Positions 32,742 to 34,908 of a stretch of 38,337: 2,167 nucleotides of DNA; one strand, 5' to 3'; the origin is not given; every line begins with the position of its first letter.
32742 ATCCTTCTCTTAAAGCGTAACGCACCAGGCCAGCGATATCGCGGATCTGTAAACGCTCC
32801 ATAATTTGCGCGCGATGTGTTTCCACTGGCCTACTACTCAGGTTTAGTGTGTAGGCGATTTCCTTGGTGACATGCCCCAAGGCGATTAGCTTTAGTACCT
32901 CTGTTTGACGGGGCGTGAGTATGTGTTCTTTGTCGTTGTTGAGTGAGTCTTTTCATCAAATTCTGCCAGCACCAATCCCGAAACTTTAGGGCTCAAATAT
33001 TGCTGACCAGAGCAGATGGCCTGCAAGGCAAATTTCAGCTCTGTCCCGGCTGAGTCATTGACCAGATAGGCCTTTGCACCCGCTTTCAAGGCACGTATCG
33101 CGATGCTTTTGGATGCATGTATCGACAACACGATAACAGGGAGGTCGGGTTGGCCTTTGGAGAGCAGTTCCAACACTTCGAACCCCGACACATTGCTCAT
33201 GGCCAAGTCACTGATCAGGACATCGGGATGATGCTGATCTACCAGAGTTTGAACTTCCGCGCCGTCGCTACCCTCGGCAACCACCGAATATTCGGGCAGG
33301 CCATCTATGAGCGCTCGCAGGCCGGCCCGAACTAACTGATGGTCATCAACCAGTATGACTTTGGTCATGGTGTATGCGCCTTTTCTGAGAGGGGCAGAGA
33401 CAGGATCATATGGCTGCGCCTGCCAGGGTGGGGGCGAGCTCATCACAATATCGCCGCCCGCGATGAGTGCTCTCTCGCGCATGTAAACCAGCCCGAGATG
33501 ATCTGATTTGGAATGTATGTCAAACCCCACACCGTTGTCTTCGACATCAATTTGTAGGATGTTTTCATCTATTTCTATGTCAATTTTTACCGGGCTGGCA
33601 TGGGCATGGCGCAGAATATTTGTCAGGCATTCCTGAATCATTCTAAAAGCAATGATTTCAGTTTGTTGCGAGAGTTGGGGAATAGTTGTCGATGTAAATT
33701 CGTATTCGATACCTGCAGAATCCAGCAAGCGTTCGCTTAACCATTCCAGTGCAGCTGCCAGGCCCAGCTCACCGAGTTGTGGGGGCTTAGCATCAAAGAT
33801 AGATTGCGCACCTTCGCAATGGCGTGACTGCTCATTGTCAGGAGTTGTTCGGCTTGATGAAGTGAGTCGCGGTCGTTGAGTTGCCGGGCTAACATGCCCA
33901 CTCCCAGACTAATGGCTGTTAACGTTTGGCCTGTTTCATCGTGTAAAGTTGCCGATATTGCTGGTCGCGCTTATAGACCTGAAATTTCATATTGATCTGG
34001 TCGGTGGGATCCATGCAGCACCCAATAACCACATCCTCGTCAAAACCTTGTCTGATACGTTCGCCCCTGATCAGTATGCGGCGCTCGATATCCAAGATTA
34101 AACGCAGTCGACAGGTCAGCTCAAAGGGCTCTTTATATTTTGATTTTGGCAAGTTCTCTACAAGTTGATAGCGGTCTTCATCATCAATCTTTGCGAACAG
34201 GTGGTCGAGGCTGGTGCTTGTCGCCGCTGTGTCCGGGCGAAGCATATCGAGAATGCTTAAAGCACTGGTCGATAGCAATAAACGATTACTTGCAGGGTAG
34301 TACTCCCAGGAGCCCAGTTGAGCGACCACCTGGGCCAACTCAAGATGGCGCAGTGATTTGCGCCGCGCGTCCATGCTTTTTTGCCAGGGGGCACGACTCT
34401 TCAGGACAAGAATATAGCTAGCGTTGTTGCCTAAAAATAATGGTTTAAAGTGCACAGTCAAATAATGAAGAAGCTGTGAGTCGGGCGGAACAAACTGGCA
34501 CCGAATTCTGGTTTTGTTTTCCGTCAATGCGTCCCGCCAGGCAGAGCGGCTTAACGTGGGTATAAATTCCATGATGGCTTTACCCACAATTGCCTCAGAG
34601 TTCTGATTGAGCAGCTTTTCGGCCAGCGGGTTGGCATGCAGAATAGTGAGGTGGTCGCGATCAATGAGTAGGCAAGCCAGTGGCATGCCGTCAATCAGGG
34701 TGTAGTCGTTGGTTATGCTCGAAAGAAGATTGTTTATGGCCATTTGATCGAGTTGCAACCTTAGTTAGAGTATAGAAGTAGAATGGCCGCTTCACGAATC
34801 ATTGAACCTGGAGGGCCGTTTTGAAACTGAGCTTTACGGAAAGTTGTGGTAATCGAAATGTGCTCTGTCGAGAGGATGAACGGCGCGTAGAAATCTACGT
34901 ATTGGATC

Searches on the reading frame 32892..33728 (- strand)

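Call 20: search_protein_families(library=pfam, proteins=[window:32892-33728:-], max_evalue=0.01)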
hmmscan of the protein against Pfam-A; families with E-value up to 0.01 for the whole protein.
window:32892-33728:- (278 aa): 3 families
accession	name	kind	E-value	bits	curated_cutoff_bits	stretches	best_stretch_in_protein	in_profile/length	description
PF00072.30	Response_reg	-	6.6e-24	84.7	30.2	1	124-232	1-107/111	Response regulator receiver domain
PF02518.31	HATPase_c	-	8e-08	33.2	26.4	1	27-96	6-93/111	Histidine kinase-, DNA gyrase B-, and HSP90-like ATPase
PF13581.12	HATPase_c_2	-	0.0002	21.8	27.4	1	31-76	36-86/127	Histidine kinase-like ATPase domain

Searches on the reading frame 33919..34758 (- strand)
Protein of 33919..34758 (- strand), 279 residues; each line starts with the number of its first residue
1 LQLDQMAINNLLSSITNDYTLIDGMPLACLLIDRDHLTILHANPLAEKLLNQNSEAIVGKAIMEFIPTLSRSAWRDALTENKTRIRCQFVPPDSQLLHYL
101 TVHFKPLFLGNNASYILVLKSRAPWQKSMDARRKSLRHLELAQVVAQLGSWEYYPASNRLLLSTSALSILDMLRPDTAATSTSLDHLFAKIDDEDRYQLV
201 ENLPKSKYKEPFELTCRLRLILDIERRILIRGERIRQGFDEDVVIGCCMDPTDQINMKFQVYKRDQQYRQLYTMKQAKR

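Call 20: search_protein_families(library=pfam, proteins=[window:33919-34758:-], max_evalue=0.01)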
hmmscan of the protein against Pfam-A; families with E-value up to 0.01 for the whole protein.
window:33919-34758:- (279 aa): 4 families
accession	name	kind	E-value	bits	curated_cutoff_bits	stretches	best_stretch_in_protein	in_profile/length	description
PF13426.13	PAS_9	-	1.2e-05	25.9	27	1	29-116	3-93/103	PAS domain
PF00989.32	PAS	-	1.4e-05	25.5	22.6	1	20-79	5-63/113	PAS fold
PF13188.13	PAS_8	-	0.00047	20.4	21.8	1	20-74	5-55/65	PAS domain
PF08448.16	PAS_4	-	0.0011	19.6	23.1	1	23-107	2-88/110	PAS fold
